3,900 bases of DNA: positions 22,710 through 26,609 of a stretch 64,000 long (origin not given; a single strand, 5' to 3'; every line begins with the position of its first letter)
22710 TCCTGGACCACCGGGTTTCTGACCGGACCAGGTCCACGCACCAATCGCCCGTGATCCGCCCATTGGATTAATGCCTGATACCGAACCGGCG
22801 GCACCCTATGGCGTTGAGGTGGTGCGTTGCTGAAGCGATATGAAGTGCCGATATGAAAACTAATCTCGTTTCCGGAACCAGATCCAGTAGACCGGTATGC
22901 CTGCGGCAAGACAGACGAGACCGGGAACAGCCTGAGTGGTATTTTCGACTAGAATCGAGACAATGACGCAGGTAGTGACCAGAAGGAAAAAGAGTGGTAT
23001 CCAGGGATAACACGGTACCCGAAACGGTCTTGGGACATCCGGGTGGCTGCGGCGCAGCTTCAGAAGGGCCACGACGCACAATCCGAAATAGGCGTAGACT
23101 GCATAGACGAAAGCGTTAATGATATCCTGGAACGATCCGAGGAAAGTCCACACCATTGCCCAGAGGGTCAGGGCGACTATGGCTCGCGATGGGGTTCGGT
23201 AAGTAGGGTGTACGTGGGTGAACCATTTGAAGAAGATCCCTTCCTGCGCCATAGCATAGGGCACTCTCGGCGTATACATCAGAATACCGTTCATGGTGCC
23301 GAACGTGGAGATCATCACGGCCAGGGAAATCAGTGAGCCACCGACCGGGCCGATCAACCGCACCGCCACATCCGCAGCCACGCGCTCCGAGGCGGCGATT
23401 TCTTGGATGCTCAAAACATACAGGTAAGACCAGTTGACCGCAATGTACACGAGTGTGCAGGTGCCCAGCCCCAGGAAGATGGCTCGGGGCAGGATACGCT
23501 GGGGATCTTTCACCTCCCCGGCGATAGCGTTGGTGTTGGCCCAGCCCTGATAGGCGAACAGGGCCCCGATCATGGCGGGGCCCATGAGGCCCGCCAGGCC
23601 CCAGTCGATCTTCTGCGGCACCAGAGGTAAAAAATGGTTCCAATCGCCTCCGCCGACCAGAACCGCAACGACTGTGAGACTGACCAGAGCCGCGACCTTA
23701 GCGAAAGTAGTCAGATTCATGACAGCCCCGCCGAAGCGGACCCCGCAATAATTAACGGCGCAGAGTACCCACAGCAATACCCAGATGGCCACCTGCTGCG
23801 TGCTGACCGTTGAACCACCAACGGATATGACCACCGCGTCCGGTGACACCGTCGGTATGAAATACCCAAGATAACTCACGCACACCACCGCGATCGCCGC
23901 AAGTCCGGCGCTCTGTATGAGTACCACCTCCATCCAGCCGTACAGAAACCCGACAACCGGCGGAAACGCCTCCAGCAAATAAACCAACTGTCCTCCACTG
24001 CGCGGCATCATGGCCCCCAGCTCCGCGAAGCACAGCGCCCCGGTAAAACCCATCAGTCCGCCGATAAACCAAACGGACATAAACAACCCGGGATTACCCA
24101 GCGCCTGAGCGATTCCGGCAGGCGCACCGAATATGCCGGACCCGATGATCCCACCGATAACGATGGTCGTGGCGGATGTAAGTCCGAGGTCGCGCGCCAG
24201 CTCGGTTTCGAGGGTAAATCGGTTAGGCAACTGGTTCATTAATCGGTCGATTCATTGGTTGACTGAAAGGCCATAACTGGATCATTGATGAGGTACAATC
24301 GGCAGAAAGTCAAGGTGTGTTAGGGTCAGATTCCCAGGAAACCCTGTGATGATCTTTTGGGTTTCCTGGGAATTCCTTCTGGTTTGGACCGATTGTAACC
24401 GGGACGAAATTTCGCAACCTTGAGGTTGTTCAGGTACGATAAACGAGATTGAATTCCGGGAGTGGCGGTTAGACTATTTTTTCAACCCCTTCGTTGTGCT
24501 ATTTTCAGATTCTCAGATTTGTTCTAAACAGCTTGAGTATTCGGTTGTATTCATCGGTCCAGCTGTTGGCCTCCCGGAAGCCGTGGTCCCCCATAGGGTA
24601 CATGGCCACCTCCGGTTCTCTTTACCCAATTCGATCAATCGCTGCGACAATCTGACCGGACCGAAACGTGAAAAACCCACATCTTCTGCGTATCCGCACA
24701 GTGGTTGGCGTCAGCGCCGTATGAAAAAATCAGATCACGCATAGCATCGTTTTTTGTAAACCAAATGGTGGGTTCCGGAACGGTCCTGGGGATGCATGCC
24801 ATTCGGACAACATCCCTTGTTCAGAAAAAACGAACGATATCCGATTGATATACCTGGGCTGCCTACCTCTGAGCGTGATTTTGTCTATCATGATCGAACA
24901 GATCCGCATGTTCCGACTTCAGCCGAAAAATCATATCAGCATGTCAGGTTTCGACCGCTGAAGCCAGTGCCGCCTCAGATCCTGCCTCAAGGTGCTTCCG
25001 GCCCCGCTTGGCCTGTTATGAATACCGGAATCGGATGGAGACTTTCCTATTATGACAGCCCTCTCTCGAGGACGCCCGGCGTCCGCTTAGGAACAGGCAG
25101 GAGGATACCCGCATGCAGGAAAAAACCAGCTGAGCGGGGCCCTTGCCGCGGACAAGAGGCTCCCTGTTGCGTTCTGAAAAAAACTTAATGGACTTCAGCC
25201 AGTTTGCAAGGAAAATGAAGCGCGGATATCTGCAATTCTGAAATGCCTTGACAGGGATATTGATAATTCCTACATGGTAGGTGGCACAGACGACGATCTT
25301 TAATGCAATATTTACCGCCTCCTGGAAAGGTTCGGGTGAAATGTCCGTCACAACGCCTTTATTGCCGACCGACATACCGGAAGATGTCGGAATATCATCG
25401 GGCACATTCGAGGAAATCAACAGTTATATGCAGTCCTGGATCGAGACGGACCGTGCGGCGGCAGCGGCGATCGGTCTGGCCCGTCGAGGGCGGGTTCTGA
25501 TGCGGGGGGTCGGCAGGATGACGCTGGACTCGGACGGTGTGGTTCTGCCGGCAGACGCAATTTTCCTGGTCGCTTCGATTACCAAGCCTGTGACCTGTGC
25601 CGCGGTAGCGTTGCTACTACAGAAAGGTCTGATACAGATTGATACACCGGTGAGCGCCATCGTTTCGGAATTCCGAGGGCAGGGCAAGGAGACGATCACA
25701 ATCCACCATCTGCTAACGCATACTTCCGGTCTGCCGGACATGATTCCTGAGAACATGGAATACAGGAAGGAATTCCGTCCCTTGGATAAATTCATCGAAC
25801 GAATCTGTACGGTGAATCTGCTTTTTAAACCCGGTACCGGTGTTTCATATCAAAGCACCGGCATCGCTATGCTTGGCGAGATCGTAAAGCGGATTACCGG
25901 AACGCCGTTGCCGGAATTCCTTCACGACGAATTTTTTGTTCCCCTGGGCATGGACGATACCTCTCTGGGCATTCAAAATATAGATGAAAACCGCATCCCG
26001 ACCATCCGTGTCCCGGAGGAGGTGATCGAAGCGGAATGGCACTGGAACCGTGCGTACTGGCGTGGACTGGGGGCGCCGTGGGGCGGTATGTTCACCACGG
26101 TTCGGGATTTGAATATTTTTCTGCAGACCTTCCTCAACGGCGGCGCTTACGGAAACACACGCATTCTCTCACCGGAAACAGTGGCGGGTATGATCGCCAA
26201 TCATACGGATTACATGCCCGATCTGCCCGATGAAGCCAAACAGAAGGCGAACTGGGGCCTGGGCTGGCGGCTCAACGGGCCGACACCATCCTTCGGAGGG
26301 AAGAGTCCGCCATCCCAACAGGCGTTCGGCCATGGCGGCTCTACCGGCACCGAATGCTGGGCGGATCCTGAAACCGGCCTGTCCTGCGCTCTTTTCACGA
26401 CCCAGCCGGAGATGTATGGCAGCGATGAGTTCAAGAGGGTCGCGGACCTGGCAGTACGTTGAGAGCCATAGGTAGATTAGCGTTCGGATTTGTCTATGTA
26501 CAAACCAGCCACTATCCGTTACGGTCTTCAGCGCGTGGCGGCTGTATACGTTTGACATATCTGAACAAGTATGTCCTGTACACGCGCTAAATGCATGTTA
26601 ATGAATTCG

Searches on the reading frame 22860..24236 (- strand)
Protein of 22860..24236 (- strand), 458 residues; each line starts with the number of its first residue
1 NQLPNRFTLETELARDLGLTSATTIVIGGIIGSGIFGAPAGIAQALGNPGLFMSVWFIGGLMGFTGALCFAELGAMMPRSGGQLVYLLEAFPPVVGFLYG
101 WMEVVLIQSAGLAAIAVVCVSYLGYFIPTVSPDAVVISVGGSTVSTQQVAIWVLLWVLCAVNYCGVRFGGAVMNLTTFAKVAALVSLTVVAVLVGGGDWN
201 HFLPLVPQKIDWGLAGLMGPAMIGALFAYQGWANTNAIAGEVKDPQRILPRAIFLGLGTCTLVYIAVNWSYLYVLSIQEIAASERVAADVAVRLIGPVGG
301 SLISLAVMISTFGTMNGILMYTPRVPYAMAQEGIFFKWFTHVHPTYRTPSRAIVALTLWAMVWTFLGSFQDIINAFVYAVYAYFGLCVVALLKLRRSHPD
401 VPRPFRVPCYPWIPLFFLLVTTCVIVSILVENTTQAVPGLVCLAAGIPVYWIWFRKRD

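Call 35: search_protein_families(library=pfam, proteins=[window:22860-24236:-], max_evalue=0.0001)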
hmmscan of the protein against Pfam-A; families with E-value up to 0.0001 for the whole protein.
window:22860-24236:- (458 aa): 2 families
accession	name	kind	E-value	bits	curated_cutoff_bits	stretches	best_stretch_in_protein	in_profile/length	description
PF13520.12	AA_permease_2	-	6.6e-61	206.9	27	1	17-437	1-413/427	Amino acid permease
PF00324.27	AA_permease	-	3.6e-30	105.5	24.6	1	23-435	3-427/470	Amino acid permease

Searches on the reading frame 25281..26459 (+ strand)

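Call 35: search_protein_families(library=pfam, proteins=[window:25281-26459:+], max_evalue=0.0001)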
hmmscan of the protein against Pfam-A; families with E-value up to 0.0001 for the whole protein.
window:25281-26459:+ (393 aa): 1 family
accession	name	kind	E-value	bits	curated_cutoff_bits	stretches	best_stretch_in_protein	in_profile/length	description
PF00144.29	Beta-lactamase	-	1.1e-61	209.3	27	1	57-386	12-321/329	Beta-lactamase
